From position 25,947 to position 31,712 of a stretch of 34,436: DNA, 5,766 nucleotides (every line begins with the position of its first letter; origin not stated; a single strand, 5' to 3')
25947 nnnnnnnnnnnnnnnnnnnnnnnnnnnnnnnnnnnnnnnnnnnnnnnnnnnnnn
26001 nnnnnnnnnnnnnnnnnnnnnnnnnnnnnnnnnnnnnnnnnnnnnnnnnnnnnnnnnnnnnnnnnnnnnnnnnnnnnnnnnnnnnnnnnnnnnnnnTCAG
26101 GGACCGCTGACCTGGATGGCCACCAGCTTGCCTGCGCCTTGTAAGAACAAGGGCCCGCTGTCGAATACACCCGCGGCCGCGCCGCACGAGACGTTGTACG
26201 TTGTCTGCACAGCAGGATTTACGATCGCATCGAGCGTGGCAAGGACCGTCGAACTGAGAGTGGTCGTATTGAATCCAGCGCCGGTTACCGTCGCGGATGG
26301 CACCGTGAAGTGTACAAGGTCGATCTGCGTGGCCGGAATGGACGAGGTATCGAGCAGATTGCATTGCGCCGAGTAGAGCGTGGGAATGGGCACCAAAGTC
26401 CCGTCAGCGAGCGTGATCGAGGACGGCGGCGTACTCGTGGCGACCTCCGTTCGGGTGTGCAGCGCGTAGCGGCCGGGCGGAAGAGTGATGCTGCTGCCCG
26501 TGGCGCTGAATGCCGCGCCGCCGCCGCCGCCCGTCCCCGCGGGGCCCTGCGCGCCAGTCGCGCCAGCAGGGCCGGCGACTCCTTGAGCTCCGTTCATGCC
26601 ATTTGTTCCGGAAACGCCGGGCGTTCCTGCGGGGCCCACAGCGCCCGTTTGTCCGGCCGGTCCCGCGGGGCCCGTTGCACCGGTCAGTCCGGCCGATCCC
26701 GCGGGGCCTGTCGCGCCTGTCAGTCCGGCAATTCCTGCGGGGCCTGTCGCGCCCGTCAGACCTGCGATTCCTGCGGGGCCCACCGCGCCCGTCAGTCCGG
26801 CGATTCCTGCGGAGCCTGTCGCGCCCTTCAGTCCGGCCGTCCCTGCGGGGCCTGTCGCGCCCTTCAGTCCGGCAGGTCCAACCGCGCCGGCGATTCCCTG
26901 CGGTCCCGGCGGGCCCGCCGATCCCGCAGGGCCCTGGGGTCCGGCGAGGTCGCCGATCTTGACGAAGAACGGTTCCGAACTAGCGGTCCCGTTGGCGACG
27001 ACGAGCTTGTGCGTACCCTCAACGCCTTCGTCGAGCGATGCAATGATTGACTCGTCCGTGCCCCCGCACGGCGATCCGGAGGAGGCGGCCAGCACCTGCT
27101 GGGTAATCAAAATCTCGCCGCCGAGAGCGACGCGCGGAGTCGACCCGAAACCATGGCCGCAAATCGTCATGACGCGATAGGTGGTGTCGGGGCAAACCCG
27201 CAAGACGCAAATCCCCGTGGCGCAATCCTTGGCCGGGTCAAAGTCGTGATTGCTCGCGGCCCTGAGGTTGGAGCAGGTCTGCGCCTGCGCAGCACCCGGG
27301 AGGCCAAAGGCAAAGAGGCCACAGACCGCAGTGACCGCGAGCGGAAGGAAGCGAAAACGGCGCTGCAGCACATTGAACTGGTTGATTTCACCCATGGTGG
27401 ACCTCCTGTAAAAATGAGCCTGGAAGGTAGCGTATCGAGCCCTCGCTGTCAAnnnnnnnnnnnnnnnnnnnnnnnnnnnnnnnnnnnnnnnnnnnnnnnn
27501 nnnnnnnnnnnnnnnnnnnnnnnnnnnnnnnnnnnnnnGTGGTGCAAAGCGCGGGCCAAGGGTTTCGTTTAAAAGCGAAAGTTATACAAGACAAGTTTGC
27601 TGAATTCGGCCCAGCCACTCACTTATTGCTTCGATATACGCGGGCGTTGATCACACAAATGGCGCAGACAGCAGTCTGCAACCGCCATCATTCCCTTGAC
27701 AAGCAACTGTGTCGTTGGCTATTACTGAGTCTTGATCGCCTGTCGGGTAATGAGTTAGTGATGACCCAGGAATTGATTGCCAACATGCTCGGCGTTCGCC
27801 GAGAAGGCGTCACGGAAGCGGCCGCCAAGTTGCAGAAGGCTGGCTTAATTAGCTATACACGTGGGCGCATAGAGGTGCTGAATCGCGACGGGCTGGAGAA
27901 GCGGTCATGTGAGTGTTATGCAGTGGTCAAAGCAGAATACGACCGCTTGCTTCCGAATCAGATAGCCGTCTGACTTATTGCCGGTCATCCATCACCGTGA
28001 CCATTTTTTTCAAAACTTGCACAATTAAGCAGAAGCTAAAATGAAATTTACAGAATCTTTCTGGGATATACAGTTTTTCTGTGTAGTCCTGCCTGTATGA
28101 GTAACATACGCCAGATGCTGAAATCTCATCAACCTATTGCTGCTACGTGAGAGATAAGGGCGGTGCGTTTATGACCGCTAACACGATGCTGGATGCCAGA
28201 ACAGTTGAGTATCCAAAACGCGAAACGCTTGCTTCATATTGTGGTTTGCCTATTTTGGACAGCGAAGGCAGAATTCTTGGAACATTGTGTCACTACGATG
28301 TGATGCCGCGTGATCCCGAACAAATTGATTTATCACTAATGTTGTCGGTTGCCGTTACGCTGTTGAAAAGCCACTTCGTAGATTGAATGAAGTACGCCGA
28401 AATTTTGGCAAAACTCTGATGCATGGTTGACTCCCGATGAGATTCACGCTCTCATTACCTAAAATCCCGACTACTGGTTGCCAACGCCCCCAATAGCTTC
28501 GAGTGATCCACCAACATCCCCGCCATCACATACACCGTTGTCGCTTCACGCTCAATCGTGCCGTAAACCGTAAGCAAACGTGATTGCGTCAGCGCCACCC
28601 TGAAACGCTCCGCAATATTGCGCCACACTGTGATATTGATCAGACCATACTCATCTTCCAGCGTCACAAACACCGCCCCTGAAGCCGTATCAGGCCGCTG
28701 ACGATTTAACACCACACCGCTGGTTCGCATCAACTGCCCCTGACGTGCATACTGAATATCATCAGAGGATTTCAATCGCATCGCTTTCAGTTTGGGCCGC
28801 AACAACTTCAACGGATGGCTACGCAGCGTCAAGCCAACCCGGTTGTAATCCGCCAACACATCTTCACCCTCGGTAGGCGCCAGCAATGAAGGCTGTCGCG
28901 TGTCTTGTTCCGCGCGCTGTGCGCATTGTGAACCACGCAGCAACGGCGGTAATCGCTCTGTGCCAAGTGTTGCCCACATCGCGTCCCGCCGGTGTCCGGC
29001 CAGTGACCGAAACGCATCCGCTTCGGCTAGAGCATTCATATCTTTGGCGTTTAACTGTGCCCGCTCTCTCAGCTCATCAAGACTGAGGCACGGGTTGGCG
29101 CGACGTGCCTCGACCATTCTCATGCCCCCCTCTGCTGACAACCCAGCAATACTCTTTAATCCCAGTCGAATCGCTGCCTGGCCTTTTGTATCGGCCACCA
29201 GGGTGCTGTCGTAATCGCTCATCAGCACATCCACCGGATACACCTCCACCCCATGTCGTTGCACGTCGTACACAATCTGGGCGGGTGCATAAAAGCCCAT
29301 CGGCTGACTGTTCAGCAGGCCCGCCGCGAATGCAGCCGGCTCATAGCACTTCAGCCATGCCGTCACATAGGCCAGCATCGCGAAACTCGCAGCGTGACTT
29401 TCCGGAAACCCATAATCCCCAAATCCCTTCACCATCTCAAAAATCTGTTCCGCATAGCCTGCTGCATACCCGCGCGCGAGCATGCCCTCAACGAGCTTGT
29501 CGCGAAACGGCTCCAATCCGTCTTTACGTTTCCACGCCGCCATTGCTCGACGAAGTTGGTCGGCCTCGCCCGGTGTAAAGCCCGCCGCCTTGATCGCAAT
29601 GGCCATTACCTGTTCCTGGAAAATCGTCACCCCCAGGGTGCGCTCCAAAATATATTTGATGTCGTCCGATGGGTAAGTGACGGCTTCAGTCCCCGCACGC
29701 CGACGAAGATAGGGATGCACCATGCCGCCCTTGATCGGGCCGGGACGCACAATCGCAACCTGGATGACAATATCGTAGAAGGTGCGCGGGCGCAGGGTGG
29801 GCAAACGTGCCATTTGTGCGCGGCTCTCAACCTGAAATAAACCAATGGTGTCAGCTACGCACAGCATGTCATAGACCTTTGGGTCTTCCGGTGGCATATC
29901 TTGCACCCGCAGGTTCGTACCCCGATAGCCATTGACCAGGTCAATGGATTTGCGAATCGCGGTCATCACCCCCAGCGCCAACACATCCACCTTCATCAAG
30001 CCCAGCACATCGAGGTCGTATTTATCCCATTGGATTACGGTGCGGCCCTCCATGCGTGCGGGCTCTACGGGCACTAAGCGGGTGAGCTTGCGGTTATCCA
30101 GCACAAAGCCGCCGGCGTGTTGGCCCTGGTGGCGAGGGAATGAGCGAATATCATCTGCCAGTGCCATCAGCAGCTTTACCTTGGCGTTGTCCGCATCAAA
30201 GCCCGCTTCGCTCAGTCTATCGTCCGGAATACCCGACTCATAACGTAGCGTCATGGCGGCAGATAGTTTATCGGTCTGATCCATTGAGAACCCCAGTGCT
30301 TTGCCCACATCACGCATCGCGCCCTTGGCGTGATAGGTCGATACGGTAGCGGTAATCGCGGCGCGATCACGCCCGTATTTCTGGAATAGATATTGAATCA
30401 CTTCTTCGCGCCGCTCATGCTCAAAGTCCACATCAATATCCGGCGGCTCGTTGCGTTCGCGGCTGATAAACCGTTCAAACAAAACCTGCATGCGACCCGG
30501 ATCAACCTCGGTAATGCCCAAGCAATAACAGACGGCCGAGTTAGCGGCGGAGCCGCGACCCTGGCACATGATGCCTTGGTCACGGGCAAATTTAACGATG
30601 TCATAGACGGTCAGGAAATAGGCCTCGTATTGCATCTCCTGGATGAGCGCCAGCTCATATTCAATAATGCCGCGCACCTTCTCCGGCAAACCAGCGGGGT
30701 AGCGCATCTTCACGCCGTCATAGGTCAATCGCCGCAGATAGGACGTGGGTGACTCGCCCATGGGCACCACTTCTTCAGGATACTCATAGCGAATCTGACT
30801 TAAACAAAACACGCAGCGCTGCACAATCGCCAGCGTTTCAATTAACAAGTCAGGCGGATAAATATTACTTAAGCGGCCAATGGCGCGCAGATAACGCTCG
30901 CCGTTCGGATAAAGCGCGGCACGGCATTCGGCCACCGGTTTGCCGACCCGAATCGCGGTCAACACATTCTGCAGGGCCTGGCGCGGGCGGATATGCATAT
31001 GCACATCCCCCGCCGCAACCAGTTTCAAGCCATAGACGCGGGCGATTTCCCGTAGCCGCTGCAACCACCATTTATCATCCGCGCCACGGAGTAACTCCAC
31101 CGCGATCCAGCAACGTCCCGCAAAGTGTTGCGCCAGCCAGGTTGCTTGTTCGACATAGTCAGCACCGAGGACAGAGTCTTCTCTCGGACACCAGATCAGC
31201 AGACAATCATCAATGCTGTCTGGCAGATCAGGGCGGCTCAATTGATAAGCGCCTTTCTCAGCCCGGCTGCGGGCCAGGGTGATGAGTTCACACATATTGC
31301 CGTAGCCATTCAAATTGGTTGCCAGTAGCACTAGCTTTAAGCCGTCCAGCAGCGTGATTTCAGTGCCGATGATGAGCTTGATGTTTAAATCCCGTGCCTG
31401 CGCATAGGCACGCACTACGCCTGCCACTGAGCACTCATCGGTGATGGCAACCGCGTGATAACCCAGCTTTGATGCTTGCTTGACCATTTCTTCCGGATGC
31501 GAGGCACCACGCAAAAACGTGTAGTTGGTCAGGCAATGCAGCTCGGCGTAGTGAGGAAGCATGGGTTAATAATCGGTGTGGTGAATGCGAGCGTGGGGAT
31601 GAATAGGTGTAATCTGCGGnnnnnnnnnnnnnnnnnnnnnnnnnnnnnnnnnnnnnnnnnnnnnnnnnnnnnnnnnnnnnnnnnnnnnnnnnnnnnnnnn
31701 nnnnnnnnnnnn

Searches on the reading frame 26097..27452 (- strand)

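Call 65: search_protein_families(library=pfam, proteins=[window:26097-27452:-], max_evalue=0.01)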
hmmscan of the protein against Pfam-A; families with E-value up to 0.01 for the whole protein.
window:26097-27452:- (451 aa): 1 family
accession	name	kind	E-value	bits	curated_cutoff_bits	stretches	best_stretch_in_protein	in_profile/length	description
PF01391.23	Collagen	-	1.7e-19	69.7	27.2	3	171-228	1-58/60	Collagen triple helix repeat (20 copies)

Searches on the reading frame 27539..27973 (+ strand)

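Call 65: search_protein_families(library=pfam, proteins=[window:27539-27973:+], max_evalue=0.01)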
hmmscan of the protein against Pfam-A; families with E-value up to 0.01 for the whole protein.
window:27539-27973:+ (144 aa): 3 families
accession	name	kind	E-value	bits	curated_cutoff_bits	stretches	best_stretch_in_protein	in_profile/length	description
PF13545.12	HTH_Crp_2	-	2.2e-16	60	27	1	56-121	2-69/70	Crp-like helix-turn-helix domain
PF12802.13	MarR_2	-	0.0004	20.9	27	1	66-107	15-53/61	MarR family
PF05732.17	RepL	-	0.0055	16.7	20.3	1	56-120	59-121/164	Firmicute plasmid replication protein (RepL)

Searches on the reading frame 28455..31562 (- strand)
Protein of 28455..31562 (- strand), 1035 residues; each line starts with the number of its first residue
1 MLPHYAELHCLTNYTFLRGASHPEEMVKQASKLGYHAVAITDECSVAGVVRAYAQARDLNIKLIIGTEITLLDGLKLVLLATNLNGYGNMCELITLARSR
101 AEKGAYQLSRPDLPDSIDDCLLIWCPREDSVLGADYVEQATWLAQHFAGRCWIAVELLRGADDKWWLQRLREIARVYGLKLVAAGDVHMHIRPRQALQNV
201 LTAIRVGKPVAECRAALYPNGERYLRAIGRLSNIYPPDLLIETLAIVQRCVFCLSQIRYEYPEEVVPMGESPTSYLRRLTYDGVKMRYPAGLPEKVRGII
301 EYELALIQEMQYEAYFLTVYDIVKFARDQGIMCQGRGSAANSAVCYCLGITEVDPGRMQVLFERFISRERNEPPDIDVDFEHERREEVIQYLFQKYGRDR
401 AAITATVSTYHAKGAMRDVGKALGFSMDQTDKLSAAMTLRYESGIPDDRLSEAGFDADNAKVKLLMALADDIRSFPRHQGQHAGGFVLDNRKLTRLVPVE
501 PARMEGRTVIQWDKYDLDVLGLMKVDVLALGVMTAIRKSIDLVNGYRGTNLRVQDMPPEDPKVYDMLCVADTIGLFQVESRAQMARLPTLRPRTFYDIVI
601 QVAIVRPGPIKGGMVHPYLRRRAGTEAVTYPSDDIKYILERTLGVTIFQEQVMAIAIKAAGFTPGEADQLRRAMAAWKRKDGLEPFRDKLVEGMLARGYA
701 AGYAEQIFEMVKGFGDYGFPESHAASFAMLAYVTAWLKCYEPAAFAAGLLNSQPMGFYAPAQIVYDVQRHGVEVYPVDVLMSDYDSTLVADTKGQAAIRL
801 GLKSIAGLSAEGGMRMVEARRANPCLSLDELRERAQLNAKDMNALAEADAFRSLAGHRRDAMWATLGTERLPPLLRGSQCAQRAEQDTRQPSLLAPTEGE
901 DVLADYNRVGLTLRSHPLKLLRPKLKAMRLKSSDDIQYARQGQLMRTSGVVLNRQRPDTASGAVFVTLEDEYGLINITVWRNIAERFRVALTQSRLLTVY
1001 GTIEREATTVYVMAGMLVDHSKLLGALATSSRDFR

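Call 7: search_protein_families(library=pfam, proteins=[window:28455-31562:-], max_evalue=0.001)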
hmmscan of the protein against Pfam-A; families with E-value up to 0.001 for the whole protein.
window:28455-31562:- (1035 aa): 5 families
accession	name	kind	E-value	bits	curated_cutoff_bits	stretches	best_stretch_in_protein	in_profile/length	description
PF07733.18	DNA_pol3_alpha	-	7.6e-90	301.5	23.9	1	274-529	1-260/260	Bacterial DNA polymerase III alpha NTPase domain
PF17657.6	DNA_pol3_finger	-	1.7e-55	187.3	22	1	533-697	2-165/166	Bacterial DNA polymerase III alpha subunit finger domain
PF02811.25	PHP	-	3.3e-20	73.5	26.4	1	7-100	1-98/164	PHP domain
PF14579.12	HHH_6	-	1.2e-17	64.3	25.6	1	771-860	1-89/90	Helix-hairpin-helix motif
PF01336.31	tRNA_anti-codon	-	7.6e-07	29.4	27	1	948-1010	4-65/75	OB-fold nucleic acid binding domain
